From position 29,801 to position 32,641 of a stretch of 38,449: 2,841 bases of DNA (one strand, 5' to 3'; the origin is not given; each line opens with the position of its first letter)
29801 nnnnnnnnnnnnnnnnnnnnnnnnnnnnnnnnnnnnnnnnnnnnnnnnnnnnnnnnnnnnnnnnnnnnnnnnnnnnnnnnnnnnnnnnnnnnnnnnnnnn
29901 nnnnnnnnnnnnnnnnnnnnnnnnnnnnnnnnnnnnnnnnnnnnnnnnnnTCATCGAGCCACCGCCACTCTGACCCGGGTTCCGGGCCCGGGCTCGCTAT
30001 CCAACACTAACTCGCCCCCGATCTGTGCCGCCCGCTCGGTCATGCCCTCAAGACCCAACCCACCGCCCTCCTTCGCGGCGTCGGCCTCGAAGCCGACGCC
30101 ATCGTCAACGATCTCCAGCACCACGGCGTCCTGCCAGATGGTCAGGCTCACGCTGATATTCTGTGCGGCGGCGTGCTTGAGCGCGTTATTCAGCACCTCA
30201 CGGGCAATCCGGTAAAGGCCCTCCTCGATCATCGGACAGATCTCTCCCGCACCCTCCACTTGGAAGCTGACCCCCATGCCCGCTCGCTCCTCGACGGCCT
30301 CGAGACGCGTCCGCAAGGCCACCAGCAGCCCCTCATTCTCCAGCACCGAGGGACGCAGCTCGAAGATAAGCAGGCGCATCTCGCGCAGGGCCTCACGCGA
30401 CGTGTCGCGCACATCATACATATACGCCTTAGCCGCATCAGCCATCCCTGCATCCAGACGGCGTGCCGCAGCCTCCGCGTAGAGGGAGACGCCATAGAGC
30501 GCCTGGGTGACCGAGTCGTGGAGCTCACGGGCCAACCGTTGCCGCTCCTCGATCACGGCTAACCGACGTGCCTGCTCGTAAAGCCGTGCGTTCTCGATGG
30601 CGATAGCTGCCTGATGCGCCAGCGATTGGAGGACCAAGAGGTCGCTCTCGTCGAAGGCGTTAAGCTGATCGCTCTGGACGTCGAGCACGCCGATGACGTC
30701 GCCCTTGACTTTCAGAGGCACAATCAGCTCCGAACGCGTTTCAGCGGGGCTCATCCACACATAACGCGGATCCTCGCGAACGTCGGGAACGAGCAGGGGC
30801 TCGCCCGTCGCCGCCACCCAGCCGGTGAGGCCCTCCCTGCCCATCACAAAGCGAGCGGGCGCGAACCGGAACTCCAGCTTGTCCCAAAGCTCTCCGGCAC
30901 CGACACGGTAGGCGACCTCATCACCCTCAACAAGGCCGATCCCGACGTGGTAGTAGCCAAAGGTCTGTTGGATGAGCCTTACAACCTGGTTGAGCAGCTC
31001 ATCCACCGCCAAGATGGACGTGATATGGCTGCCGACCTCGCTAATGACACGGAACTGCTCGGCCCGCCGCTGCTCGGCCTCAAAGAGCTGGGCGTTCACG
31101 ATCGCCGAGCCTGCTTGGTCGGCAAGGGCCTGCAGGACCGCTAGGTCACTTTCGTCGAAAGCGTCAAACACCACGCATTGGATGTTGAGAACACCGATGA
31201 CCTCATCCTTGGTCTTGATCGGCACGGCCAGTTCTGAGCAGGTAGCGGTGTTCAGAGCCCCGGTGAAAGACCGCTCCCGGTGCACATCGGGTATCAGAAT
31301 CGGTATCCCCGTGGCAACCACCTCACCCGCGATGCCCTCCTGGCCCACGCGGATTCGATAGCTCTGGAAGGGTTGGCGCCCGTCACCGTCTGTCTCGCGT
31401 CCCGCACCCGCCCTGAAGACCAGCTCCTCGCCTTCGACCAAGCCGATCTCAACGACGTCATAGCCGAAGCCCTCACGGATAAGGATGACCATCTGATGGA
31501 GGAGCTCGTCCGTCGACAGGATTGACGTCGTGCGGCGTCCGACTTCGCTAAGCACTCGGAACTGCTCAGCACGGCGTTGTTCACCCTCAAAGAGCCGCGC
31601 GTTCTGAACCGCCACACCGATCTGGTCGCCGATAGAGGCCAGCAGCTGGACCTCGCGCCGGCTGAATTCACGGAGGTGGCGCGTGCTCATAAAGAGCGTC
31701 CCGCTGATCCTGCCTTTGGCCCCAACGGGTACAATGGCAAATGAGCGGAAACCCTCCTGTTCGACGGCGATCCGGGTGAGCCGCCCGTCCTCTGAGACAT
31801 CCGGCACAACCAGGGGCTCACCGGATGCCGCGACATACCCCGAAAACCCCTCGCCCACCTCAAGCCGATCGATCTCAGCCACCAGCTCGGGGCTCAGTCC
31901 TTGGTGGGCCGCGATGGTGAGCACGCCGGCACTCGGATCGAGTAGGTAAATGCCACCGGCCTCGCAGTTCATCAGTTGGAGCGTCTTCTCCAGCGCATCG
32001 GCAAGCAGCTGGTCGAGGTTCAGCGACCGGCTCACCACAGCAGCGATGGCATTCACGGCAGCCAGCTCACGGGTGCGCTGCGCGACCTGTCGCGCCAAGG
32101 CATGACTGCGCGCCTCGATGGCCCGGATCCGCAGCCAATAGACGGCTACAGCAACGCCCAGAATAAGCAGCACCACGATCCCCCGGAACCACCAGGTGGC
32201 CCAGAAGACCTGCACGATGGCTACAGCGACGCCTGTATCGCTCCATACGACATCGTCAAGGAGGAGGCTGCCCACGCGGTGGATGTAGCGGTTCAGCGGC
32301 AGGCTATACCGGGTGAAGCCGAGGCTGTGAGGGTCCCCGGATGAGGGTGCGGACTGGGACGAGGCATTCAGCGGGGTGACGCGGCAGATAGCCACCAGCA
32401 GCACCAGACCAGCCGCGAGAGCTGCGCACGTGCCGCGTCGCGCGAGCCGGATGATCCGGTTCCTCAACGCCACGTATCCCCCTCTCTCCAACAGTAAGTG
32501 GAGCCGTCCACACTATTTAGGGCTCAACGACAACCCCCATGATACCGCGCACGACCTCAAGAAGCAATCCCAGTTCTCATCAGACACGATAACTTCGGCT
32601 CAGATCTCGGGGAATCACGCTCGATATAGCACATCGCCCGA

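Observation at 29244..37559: Heliorhodopsin flanked by a triple-GAF two-component system and a divergent heterodimeric ABC exporter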

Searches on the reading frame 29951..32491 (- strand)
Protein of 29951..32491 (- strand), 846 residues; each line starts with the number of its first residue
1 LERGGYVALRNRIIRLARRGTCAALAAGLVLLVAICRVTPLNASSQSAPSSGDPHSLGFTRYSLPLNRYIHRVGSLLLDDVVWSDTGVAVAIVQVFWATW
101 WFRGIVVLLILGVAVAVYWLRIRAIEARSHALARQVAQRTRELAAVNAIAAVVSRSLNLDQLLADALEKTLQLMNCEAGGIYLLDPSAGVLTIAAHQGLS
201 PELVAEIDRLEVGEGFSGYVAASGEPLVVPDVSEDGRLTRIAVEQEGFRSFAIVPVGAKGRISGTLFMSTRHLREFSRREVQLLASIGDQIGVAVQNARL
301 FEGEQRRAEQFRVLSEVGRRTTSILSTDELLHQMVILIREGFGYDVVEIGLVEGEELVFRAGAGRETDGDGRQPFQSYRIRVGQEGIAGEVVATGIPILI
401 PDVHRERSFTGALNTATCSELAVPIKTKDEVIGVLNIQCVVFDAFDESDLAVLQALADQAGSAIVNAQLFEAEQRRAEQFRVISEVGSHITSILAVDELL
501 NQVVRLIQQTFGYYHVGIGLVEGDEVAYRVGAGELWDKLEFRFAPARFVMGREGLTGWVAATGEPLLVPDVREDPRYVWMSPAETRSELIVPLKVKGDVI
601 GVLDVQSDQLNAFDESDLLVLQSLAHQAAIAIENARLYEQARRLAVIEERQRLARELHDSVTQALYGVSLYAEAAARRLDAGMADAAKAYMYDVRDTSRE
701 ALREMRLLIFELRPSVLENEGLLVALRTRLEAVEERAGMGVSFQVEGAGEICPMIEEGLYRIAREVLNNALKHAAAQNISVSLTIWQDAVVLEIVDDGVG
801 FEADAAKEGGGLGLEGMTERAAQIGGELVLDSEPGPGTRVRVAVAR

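Call 3: search_protein_families(library=pfam, proteins=[window:29951-32491:-], max_evalue=0.01)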
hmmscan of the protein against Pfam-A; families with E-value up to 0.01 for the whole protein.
window:29951-32491:- (846 aa): 8 families
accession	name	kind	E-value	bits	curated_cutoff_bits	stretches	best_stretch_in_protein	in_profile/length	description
PF13185.12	GAF_2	-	3.3e-58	196.2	28.6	3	496-633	4-136/136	GAF domain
PF01590.32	GAF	-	2.8e-54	183.6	22.4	3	497-632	3-133/133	GAF domain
PF13492.12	GAF_3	-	8.3e-37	126.9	27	3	158-297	1-129/129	GAF domain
PF07730.19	HisKA_3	-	9e-16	58.6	24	1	649-717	1-68/68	Histidine kinase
PF02518.31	HATPase_c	-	2.9e-14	53.9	26.4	1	756-843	3-106/111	Histidine kinase-, DNA gyrase B-, and HSP90-like ATPase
PF13581.12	HATPase_c_2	-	0.00079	19.9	27.4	1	763-810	36-98/127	Histidine kinase-like ATPase domain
PF18430.7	DBD_HTH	-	0.00096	19.3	25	0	609-626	11-28/35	Putative DNA-binding domain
PF11849.14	DUF3369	-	0.0019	18.9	27.2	0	135-302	13-166/168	Domain of unknown function (DUF3369)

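Call 51: find_homologous_proteins(query=window:29951-32491:-, max_evalue=1e-30)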
Query window:29951-32491:- (846 aa): 1323 proteins with E <= 1e-30 among 8000 candidates; the best 120 are listed.
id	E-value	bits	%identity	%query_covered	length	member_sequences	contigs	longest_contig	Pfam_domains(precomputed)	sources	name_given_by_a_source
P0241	0.0e+0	1720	95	99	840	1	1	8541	PF13185.13,PF01590.33,PF07730.20,PF02518.32,PF13492.13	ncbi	-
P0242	0.0e+0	1552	87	99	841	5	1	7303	PF13185.13,PF01590.33,PF07730.20,PF02518.32,PF13492.13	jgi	-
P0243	0.0e+0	1398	50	75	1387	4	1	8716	PF18430.8,PF13185.13,PF01590.33,PF13581.13,PF07730.20,PF02518.32,PF13492.13,PF11849.15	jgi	jgi:GAF domain-containing protein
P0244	0.0e+0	1375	49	75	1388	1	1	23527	PF18430.8,PF13185.13,PF12282.16,PF01590.33,PF13581.13,PF07730.20,PF02518.32,PF13492.13,PF11849.15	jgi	-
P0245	0.0e+0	1227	59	84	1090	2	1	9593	PF13185.13,PF12282.16,PF01590.33,PF07730.20,PF02518.32,PF13492.13,PF11849.15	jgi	jgi:GAF domain-containing protein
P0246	0.0e+0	1222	59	75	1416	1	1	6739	PF00672.31,PF13185.13,PF06018.21,PF02743.25,PF01590.33,PF13581.13,PF07730.20,PF02518.32,PF13492.13,PF11849.15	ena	-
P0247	0.0e+0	1211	55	54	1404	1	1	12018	PF18430.8,PF13185.13,PF01590.33,PF13581.13,PF07730.20,PF02518.32,PF13492.13,PF11849.15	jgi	jgi:GAF domain-containing protein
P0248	0.0e+0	1209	59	72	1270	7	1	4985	PF07495.20,PF13185.13,PF01590.33,PF13581.13,PF07730.20,PF02518.32,PF13492.13,PF11849.15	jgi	-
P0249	0.0e+0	1209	54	55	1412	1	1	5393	PF18430.8,PF13185.13,PF12282.16,PF01590.33,PF13581.13,PF07730.20,PF02518.32,PF13492.13,PF11849.15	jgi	jgi:GAF domain-containing protein/two-component sensor histidine kinase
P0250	0.0e+0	1203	46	64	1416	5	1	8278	PF13185.13,PF01590.33,PF13581.13,PF07730.20,PF02518.32,PF13492.13,PF11849.15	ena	-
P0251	0.0e+0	1199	58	64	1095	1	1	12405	PF13185.13,PF12282.16,PF01590.33,PF13581.13,PF07730.20,PF02518.32,PF13492.13,PF11849.15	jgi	jgi:GAF domain-containing protein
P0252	0.0e+0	1155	49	63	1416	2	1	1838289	PF13185.13,PF01590.33,PF13581.13,PF07730.20,PF02518.32,PF13492.13,PF11849.15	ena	-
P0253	0.0e+0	1145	53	84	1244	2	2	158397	PF00672.31,PF17201.11,PF13185.13,PF02743.25,PF01590.33,PF13581.13,PF07730.20,PF02518.32,PF13492.13,PF17203.11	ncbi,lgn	-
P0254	0.0e+0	1135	49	84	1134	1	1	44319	PF13185.13,PF01590.33,PF13581.13,PF07730.20,PF02518.32,PF13492.13,PF11849.15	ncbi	-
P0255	0.0e+0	1121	54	84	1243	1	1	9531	PF00672.31,PF18430.8,PF13185.13,PF02743.25,PF01590.33,PF13581.13,PF07730.20,PF02518.32,PF13492.13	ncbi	-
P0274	1.8e-289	981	64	89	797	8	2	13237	PF13185.13,PF01590.33,PF13581.13,PF07730.20,PF02518.32,PF13492.13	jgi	-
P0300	3.9e-271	920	55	89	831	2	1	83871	PF13185.13,PF01590.33,PF13581.13,PF07730.20,PF02518.32,PF13492.13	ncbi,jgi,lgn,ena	-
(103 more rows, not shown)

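Call 52: find_encoding_contigs(protein=P0241, flank=7000, max_places=2)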
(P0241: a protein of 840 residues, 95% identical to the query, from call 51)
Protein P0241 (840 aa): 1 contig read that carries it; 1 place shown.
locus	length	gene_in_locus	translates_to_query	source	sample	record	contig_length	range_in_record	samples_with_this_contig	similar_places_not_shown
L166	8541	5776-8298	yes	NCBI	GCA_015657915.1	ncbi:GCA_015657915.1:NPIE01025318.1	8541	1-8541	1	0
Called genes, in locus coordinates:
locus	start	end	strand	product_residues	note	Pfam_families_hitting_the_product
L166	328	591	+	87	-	-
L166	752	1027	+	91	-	-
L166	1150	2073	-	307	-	PF01156:IU_nuc_hydro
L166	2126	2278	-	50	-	-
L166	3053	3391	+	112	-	-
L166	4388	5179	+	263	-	PF18761:Heliorhodopsin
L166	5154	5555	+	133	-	PF18761:Heliorhodopsin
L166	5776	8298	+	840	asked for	PF01590:GAF, PF13185:GAF_2, PF13492:GAF_3, PF01590:GAF, PF13185:GAF_2, PF13492:GAF_3, PF01590:GAF, PF13185:GAF_2, +3 more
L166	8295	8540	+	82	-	?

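Call 53: find_encoding_contigs(protein=P0274, flank=6000, max_places=2)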
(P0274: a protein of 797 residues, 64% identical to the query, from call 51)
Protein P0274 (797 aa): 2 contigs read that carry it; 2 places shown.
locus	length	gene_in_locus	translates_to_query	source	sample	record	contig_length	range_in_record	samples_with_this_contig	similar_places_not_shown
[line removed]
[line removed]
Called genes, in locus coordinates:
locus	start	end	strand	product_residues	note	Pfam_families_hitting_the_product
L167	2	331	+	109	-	?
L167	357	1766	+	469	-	PF00884:Sulfatase, PF01663:Phosphodiest (weak), PF02995:DUF229 (weak), PF16347:SGSH_C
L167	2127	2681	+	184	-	PF19671:DUF6174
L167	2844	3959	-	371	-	PF04015:DUF362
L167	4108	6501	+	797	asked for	PF01590:GAF, PF13185:GAF_2, PF13492:GAF_3, PF01590:GAF, PF13185:GAF_2, PF13492:GAF_3, PF01590:GAF, PF13185:GAF_2, +4 more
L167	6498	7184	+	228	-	PF00072:Response_reg, PF00196:GerE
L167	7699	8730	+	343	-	-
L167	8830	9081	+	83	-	-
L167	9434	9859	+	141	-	PF00072:Response_reg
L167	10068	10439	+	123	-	-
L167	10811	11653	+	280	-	PF02517:Rce1-like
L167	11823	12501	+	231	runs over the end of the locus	PF03781:FGE-sulfatase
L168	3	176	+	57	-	?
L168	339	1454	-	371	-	PF04015:DUF362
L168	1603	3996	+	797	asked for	PF01590:GAF, PF13185:GAF_2, PF13492:GAF_3, PF01590:GAF, PF13185:GAF_2, PF13492:GAF_3, PF01590:GAF, PF13185:GAF_2, +4 more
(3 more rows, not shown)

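Call 54: find_encoding_contigs(protein=P0300, flank=6000, max_places=2)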
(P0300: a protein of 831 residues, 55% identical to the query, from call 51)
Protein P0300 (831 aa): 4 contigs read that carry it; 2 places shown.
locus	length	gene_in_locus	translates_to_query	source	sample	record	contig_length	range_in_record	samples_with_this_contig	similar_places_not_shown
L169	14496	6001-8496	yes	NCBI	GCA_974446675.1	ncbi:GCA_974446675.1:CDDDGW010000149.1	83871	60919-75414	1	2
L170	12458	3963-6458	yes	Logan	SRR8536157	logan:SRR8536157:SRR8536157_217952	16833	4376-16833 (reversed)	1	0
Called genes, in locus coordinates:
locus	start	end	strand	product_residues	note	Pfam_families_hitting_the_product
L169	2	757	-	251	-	PF01476:LysM, PF00932:LTD (weak)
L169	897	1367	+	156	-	PF05991:NYN_YacP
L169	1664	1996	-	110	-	-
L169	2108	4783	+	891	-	PF13191:AAA_16 (weak), PF25199:nSTAND_NTPase5 (faint), PF25873:WHD_MalT, PF17874:TPR_MalT, PF13424:TPR_12 (weak), PF00196:GerE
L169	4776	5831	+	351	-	PF00005:ABC_tran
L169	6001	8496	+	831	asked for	PF01590:GAF, PF13185:GAF_2, PF13492:GAF_3, PF01590:GAF, PF13185:GAF_2, PF13492:GAF_3, PF01590:GAF, PF13185:GAF_2, +4 more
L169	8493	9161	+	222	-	PF00072:Response_reg, PF00196:GerE, PF08281:Sigma70_r4_2 (faint)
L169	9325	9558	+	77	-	-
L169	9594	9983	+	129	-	PF00072:Response_reg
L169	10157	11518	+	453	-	PF01979:Amidohydro_1, PF07969:Amidohydro_3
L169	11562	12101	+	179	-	-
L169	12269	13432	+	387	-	PF03891:DUF333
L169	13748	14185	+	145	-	-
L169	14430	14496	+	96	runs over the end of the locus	-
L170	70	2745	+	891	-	PF13191:AAA_16 (weak), PF25199:nSTAND_NTPase5 (faint), PF25873:WHD_MalT, PF17874:TPR_MalT, PF13424:TPR_12 (weak), PF00196:GerE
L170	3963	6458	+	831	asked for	PF01590:GAF, PF13185:GAF_2, PF13492:GAF_3, PF01590:GAF, PF13185:GAF_2, PF13492:GAF_3, PF01590:GAF, PF13185:GAF_2, +4 more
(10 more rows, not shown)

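Call 64: search_protein_families(library=ncbifam, proteins=[window:29951-32491:-], max_evalue=0.00001)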
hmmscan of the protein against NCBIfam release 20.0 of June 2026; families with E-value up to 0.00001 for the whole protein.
window:29951-32491:- (846 aa): 17 families
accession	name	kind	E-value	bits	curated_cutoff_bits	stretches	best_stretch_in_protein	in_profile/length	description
NF047786.1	his_kin_MadS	equivalog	3.1e-40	138.6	500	3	642-844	223-433/434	MadS family sensor histidine kinase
NF052443.1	SensHisKinMctS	equivalog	2.9e-37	128.1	700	1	647-844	248-446/457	two-component system sensor histidine kinase MctS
NF052531.1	Strep_LiaS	equivalog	1.5e-34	119.8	450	1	632-844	117-325/328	envelope stress sensor histidine kinase LiaS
TIGR01817.1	nifA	equivalog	9.3e-33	113.8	528.85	3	142-329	3-192/534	nif-specific transcriptional activator NifA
NF008184.0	PRK10935.1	equivalog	1.7e-31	109.5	553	1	582-843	300-556/565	nitrate/nitrite two-component system sensor histidine kinase NarQ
NF007896.0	PRK10600.1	equivalog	6.3e-26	91.2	578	1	614-843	355-582/598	nitrate/nitrite two-component system sensor histidine kinase NarX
NF008283.0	PRK11061.1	equivalog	8.8e-26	90.4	583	2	148-301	7-160/748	phosphoenolpyruvate--protein phosphotransferase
NF008649.0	PRK11644.1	equivalog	3.4e-25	88.8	408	1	635-844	287-494/499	signal transduction histidine-protein kinase/phosphatase UhpB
TIGR02916.1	PEP_his_kin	equivalog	7.4e-11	41.3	300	1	555-843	379-677/679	XrtA/PEP-CTERM system histidine kinase PrsK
NF047322.1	HK_morpho_MacS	equivalog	1.5e-10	40.8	300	1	634-844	167-366/367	MacS family sensor histidine kinase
NF041606.1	dguan_cyc_DgcA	equivalog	2.2e-10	40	370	0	587-641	122-178/340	diguanylate cyclase DgcA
NF038230.1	Regu_Geo_Pelo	equivalog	3.4e-10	38.5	1200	0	383-476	432-528/935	GPMC system transcriptional regulator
NF011958.0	PRK15429.1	equivalog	4.4e-09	35.5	830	0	454-651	161-365/692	formate hydrogenlyase transcriptional activator FlhA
NF053781.1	cdiGMPphdstlr2612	equivalog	1.1e-07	29.9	1600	0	589-660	384-454/1268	Tlr1612 family c-di-GMP phosphodiesterase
NF051872.1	HisKinPhyk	equivalog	1.8e-06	26.9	750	1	645-843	338-535/537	sensor histidine kinase PhyK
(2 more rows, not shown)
